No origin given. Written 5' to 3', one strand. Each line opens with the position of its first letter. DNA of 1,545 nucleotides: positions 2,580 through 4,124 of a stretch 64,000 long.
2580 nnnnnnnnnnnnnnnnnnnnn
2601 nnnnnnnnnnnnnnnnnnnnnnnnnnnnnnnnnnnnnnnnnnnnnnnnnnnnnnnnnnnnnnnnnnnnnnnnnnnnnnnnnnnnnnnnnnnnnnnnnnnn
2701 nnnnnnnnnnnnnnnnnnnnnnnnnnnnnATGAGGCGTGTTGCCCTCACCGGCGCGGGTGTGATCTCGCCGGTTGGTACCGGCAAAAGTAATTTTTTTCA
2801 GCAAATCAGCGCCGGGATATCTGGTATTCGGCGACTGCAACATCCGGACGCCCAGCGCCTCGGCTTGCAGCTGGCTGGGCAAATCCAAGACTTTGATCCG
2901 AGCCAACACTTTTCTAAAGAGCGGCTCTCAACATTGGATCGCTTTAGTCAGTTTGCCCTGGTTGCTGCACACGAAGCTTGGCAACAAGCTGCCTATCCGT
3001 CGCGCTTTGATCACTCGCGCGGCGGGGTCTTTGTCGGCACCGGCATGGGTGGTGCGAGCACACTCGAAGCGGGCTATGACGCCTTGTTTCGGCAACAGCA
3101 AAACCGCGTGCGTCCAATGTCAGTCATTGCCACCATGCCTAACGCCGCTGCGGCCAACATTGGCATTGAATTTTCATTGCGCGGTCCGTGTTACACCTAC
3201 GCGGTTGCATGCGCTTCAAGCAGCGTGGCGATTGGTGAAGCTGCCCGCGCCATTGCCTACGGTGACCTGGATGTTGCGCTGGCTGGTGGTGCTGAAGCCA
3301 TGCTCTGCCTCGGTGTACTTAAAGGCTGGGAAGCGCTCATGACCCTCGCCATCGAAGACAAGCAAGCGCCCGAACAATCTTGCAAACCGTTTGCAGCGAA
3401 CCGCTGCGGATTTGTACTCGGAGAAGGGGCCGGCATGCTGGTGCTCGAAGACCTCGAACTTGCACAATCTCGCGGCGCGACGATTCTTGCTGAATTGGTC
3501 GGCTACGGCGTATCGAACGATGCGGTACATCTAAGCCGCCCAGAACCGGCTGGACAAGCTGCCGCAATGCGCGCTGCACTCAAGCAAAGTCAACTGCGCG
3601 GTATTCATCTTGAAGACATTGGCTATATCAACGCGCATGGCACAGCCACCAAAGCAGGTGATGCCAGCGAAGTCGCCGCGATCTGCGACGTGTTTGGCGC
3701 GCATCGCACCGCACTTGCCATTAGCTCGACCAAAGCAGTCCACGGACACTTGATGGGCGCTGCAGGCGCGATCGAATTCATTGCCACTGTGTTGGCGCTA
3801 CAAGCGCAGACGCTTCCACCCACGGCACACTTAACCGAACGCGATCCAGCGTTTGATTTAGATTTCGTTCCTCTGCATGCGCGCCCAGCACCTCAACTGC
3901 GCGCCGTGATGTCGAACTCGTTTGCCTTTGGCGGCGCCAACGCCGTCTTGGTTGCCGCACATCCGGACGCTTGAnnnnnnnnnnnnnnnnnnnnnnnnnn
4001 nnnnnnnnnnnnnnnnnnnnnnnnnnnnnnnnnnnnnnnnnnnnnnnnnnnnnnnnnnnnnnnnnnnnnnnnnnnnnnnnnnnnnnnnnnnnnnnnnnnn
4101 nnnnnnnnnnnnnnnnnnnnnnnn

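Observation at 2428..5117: Orphan minimal ACP / ketosynthase / thioester-reductase operon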

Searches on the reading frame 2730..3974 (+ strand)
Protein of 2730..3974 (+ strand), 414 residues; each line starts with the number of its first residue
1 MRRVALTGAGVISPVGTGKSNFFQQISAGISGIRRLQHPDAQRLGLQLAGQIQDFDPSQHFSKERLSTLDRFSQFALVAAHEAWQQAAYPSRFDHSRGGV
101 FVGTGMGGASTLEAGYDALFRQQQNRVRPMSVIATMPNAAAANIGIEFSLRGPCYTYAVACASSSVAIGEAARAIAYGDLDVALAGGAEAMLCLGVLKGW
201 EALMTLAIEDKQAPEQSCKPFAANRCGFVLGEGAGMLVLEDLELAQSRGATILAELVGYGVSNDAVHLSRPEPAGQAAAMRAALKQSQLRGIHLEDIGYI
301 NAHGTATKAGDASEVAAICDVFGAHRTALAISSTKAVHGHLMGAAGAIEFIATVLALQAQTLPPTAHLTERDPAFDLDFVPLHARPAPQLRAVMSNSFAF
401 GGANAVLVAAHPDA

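Call 3: search_protein_families(library=pfam, proteins=[window:2730-3974:+], max_evalue=0.01)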
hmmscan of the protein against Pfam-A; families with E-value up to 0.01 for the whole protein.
window:2730-3974:+ (414 aa): 3 families
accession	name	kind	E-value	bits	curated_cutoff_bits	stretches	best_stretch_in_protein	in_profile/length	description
PF00109.32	ketoacyl-synt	-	2.1e-47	162.3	20.8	1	1-244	1-251/252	Beta-ketoacyl synthase, N-terminal domain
PF02801.28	Ketoacyl-synt_C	-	9.1e-34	116.5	20.8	1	253-368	1-118/119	Beta-ketoacyl synthase, C-terminal domain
PF00108.29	Thiolase_N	-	4.2e-06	26.8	26.4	1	136-191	62-115/260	Thiolase, N-terminal domain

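Call 4: search_protein_families(library=ncbifam, proteins=[window:2730-3974:+], max_evalue=0.01)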
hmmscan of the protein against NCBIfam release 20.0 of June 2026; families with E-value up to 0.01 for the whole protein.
window:2730-3974:+ (414 aa): 37 families (the best 25 are shown)
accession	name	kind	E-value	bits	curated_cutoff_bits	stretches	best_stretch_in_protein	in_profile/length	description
TIGR03150.1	fabF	equivalog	2.2e-133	444.9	493.75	1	2-408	1-405/407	beta-ketoacyl-ACP synthase II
NF005589.0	PRK07314.1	subfamily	2.3e-129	431.8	387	1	1-408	3-408/413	beta-ketoacyl-ACP synthase II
NF004970.0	PRK06333.1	subfamily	1.5e-112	376.5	525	1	1-408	3-418/424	beta-ketoacyl-ACP synthase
NF006274.0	PRK08439.1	equivalog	1.9e-102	343.1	621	1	1-408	1-402/406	beta-ketoacyl-ACP synthase II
NF006434.0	PRK08722.1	equivalog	3.1e-95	319.5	759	1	2-408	4-410/414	beta-ketoacyl-ACP synthase II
NF006587.0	PRK09116.1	equivalog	3.9e-90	302.5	470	1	1-408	1-403/408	beta-ketoacyl-ACP synthase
NF005916.1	PRK07910.1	equivalog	6.6e-82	275.6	560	1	3-408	13-414/418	KasA/KasB family beta-ketoacyl-ACP synthase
NF005935.0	PRK07967.1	equivalog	3.6e-77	259.9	630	1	1-410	1-402/406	beta-ketoacyl-ACP synthase I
NF005076.0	PRK06501.1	equivalog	5.7e-74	249.5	629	1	4-411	13-422/425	beta-ketoacyl-ACP synthase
NF006618.0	PRK09185.1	subfamily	2.8e-73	247.2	407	1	2-410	3-391/394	beta-ketoacyl-ACP synthase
NF005490.0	PRK07103.1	equivalog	9.8e-71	239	445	1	2-409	4-410/414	polyketide beta-ketoacyl:acyl carrier protein synthase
NF004618.0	PRK05952.1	equivalog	3.9e-57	193.9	455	1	3-411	3-382/384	beta-ketoacyl-ACP synthase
NF058662.1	cispenta_AmcF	equivalog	4.6e-50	170.6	325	1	4-408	2-366/369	cispentacin biosynthesis acyltransferase subunit AmcF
NF045894.1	PKS_plus_SDR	equivalog_domain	3.1e-46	157.6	1740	1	68-380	86-388/1515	type I polyketide synthase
NF040607.1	mycolic_Pks13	equivalog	4.7e-41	140.3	2100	1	51-409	166-523/1680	polyketide synthase Pks13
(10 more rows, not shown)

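Call 26: search_solved_structures(query=window:2730-3971:+, max_evalue=1e-30)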
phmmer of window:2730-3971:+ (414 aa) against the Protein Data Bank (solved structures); distinct sequences matched with E-value up to 1e-30: 83 (the best 60 are shown).
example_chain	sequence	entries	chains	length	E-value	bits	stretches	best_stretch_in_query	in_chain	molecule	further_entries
1j3n_A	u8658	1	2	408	4.6e-98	332.2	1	1-408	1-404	3-oxoacyl-(acyl-carrier protein) synthase II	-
6okg_A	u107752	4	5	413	2.2e-90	306.9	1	2-408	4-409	3-oxoacyl-[acyl-carrier-protein] synthase 2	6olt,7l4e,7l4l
1b3n_A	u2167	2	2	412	2.2e-90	306.9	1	2-408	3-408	PROTEIN (KETOACYL ACYL CARRIER PROTEIN SYNTHASE 2) | BETA-KETOACYL ACP SYNTHASE II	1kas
2gfw_A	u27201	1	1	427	2.5e-90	306.7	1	2-408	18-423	3-oxoacyl-[acyl-carrier-protein] synthase 2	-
2gqd_A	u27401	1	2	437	2.7e-90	306.6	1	2-409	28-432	3-oxoacyl-[acyl-carrier-protein] synthase 2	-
4r8e_A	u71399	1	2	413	1.3e-89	304.4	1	2-408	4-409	3-oxoacyl-[acyl-carrier-protein] synthase 2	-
2gfy_A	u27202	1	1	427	2.6e-89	303.4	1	2-408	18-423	3-oxoacyl-[acyl-carrier-protein] synthase 2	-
3o04_A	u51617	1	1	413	3.4e-89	303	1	2-409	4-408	beta-keto-acyl carrier protein synthase II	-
5sxo_A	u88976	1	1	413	4.6e-89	302.6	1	2-409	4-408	3-oxoacyl-[acyl-carrier-protein] synthase 2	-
3hnz_A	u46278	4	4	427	6e-89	302.2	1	2-408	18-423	3-oxoacyl-[acyl-carrier-protein] synthase 2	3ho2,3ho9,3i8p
8qm1_A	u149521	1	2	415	6.4e-89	302.1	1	2-408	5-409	3-oxoacyl-[acyl-carrier-protein] synthase 2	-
4b7v_A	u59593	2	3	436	7.7e-89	301.8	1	2-408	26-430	3-OXOACYL-[ACYL-CARRIER-PROTEIN] SYNTHASE 2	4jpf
2gfv_A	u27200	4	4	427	1.2e-88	301.2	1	2-408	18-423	3-oxoacyl-[acyl-carrier-protein] synthase 2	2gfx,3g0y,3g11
9lpl_A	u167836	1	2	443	1.3e-88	301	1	2-408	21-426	3-oxoacyl-[acyl-carrier-protein] synthase 2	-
8cn8_A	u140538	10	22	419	1.6e-87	297.5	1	2-408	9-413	3-oxoacyl-[acyl-carrier-protein] synthase 2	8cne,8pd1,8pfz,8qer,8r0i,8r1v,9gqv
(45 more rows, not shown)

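Call 35: find_homologous_proteins(query=window:2730-3971:+, max_evalue=1e-20)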
Query window:2730-3971:+ (414 aa): 7996 proteins with E <= 1e-20 among 8000 candidates; the best 120 are listed.
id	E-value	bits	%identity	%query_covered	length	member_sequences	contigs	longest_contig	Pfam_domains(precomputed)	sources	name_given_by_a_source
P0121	2.1e-263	891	99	100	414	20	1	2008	PF00109.33,PF00108.30,PF02801.29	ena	-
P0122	1.4e-170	586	66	99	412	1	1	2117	PF00109.33,PF02801.29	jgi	jgi:3-oxoacyl-[acyl-carrier-protein] synthase II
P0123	1.6e-165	569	65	99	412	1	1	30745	PF00109.33,PF02801.29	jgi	jgi:3-oxoacyl-[acyl-carrier-protein] synthase II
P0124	3.3e-158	545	62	99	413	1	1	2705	PF00109.33,PF02801.29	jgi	jgi:beta-ketoacyl-acyl-carrier-protein synthase II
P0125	7.9e-158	544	63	99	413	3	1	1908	PF00109.33,PF02801.29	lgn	-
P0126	7.5e-157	541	61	99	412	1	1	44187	PF00109.33,PF02801.29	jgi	jgi:3-oxoacyl-[acyl-carrier-protein] synthase II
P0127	8.3e-157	540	62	99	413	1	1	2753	PF00109.33,PF02801.29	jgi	jgi:3-oxoacyl-[acyl-carrier-protein] synthase II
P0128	1.2e-156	540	64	99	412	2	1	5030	PF00109.33,PF02801.29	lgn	-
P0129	7.3e-155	534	62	99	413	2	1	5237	PF00109.33,PF02801.29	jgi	jgi:3-oxoacyl-[acyl-carrier-protein] synthase II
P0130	8.3e-155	534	62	99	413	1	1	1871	PF00109.33,PF02801.29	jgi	jgi:3-oxoacyl-[acyl-carrier-protein] synthase II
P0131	2.1e-153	529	60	100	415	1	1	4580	PF00109.33,PF02801.29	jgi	jgi:3-oxoacyl-[acyl-carrier-protein] synthase II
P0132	2.9e-153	529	61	99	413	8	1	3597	PF00109.33,PF00108.30,PF02801.29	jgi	jgi:3-oxoacyl-[acyl-carrier-protein] synthase II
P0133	1.7e-152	526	62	100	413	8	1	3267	PF00109.33,PF02801.29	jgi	-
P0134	9.0e-152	524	61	99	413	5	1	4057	PF00109.33,PF02801.29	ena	-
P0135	2.5e-150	519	62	99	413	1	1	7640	PF00109.33,PF02801.29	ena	-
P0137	2.1e-148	513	60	99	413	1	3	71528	PF00109.33,PF00108.30,PF02801.29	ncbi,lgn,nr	ncbi:MAG: beta-ketoacyl-[acyl-carrier-protein] synthase family protein [Betaproteobacteria bacterium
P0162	8.3e-136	471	56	99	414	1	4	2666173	PF00109.33,PF00108.30,PF02801.29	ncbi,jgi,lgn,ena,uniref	ncbi:beta-ketoacyl-[acyl-carrier-protein] synthase family protein [Candidatus Ferrigenium straubiae]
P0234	1.8e-130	454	54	99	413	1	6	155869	PF00109.33,PF00108.30,PF02801.29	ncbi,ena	-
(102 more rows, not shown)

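Call 36: find_encoding_contigs(protein=P0162, flank=8000, max_places=1)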
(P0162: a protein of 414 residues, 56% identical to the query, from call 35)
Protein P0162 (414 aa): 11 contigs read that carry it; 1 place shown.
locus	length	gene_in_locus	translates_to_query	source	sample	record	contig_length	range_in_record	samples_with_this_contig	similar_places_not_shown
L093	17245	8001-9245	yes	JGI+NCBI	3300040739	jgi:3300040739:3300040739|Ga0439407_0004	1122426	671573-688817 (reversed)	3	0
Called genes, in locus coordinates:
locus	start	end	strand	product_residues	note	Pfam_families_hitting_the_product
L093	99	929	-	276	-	-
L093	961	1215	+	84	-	-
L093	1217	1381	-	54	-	-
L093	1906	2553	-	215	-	PF00872:Transposase_mut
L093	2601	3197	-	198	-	-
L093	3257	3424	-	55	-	-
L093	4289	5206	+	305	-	PF00005:ABC_tran, PF02463:SMC_N (faint)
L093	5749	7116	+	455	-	PF25919:BSH_CusB (faint), PF26077:BSH_Fcp1 (faint), PF00364:Biotin_lipoyl (faint), PF25973:BSH_CzcB (faint), PF25984:BSH_YknX (weak), PF25994:HH_AprE (weak), PF26002:Beta-barrel_AprE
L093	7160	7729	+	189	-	PF02794:HlyC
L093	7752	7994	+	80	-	PF00550:PP-binding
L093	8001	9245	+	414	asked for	PF00109:ketoacyl-synt, PF00108:Thiolase_N (faint), PF02801:Ketoacyl-synt_C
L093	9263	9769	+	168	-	-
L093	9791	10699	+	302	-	PF00665:rve, PF24764:rva_4 (weak), PF13683:rve_3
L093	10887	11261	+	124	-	PF17892:Cadherin_5, PF17963:Big_9 (weak)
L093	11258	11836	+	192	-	-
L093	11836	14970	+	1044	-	-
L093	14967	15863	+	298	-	-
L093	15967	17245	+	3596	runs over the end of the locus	PF26745:SPM, PF17892:Cadherin_5, PF17963:Big_9, PF26745:SPM, PF06594:HCBP_related, PF00353:HemolysinCabind, PF06594:HCBP_related, PF00353:HemolysinCabind, +2 more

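Call 37: find_encoding_contigs(protein=P0137, flank=8000, max_places=1)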
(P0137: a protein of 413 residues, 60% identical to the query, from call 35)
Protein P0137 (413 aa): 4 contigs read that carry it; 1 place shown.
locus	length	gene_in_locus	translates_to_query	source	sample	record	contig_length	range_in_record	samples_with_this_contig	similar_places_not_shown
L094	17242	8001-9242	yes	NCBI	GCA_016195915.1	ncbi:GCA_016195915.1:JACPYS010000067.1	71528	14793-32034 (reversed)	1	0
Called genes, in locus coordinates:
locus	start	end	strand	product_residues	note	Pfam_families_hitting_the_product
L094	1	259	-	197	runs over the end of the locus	PF06240:COXG, PF10604:Polyketide_cyc2, PF03364:Polyketide_cyc (weak)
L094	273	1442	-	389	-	PF05762:VWA_CoxE, PF13519:VWA_2 (faint)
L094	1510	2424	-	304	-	PF00004:AAA, PF07726:AAA_3 (faint), PF07728:AAA_5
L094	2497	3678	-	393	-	PF01557:FAA_hydrolase (weak)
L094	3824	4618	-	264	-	PF00941:FAD_binding_5, PF03450:CO_deh_flav_C (weak)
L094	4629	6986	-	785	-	PF01315:Ald_Xan_dh_C, PF02738:MoCoBD_1, PF20256:MoCoBD_2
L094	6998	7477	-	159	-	PF00111:Fer2 (weak), PF01799:Fer2_2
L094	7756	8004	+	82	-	PF00550:PP-binding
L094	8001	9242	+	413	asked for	PF00109:ketoacyl-synt, PF00108:Thiolase_N (weak), PF02801:Ketoacyl-synt_C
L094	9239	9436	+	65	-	-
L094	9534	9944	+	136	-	-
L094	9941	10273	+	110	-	PF00892:EamA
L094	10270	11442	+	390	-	PF04339:FemAB_like (faint), PF13480:Acetyltransf_6 (weak)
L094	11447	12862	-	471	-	PF00202:Aminotran_3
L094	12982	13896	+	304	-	PF12146:Hydrolase_4, PF00561:Abhydrolase_1 (weak), PF12697:Abhydrolase_6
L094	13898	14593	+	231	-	PF12710:HAD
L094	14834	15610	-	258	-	PF06629:MipA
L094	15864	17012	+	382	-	PF25917:BSH_RND (weak), PF25919:BSH_CusB (weak), PF25973:BSH_CzcB, PF25954:Beta-barrel_RND_2, PF25989:YknX_C (weak)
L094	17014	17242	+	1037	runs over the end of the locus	PF00873:ACR_tran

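Call 38: find_encoding_contigs(protein=P0234, flank=8000, max_places=1)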
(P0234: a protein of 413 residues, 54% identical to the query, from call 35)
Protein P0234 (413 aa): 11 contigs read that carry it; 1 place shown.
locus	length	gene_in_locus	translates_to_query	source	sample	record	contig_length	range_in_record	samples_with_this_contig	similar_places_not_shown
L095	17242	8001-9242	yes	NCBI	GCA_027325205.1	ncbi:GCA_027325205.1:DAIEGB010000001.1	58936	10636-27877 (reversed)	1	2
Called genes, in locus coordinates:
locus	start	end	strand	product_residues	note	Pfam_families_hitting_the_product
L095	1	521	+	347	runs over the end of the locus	PF03601:Cons_hypoth698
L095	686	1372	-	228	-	PF05036:SPOR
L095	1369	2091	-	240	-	PF03309:Pan_kinase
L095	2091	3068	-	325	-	PF08279:HTH_11 (weak), PF03099:BPL_LplA_LipB, PF16917:BPL_LplA_LipB_2, PF02237:BPL_C (weak)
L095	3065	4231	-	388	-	PF01734:Patatin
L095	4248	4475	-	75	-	-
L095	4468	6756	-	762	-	PF00390:malic, PF03949:Malic_M, PF01515:PTA_PTB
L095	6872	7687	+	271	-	PF00561:Abhydrolase_1, PF12146:Hydrolase_4, PF12697:Abhydrolase_6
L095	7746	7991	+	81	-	PF00550:PP-binding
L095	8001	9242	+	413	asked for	PF00109:ketoacyl-synt, PF00108:Thiolase_N (faint), PF02801:Ketoacyl-synt_C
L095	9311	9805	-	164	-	PF06039:Mqo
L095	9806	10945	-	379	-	PF06039:Mqo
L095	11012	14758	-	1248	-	PF00270:DEAD (weak), PF13245:AAA_19 (faint), PF13401:AAA_22 (faint), PF00271:Helicase_C, PF04408:WHD_HA2 (weak), PF21010:HA2_C, PF07717:OB_NTP_bind, PF11898:DUF3418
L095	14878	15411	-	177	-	PF13436:Gly-zipper_OmpA (faint)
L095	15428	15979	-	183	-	-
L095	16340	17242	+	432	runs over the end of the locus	PF25917:BSH_RND, PF25973:BSH_CzcB (weak), PF25876:HH_MFP_RND, PF25944:Beta-barrel_RND, PF25967:RND-MFP_C, PF25989:YknX_C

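Call 41: find_related_loci(query=A2, collection=metagenome_contigs, flank=5000)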
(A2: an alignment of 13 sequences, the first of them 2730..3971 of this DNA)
Query A2 (414 aa) in metagenome_contigs; peptide patterns used: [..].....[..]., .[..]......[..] (x = any residue, [..] = any of these).
600 stretches matched a pattern (row limit reached: there are more); 577 encode a relative of the query (tblastn E <= 1e-3); the best 80 are kept; 80 distinct loci.
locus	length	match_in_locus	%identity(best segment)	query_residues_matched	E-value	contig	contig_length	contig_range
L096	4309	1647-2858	51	1-408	1e-131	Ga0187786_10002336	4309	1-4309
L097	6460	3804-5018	50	2-409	1e-127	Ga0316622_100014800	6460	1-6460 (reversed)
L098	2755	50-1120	56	50-408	8e-119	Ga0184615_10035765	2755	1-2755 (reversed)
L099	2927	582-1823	47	1-409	5e-109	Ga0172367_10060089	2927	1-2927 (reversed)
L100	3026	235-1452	49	1-409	6e-109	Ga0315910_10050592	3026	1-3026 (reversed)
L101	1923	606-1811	49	4-409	2e-110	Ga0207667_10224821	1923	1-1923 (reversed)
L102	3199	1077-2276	47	7-409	2e-104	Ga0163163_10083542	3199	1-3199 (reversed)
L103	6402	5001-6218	46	1-409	2e-101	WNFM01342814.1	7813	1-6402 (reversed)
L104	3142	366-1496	48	30-409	2e-103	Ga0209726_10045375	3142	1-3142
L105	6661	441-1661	45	2-414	6e-101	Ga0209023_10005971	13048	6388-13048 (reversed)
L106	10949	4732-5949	42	2-408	1e-100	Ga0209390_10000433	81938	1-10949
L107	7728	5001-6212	47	2-408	7e-99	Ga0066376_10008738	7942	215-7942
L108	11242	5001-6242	48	1-409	3e-97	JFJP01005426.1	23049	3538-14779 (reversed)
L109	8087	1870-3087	44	2-408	3e-97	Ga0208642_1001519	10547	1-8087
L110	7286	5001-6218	43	2-408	7e-97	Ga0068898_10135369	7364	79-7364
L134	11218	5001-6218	53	2-409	2e-131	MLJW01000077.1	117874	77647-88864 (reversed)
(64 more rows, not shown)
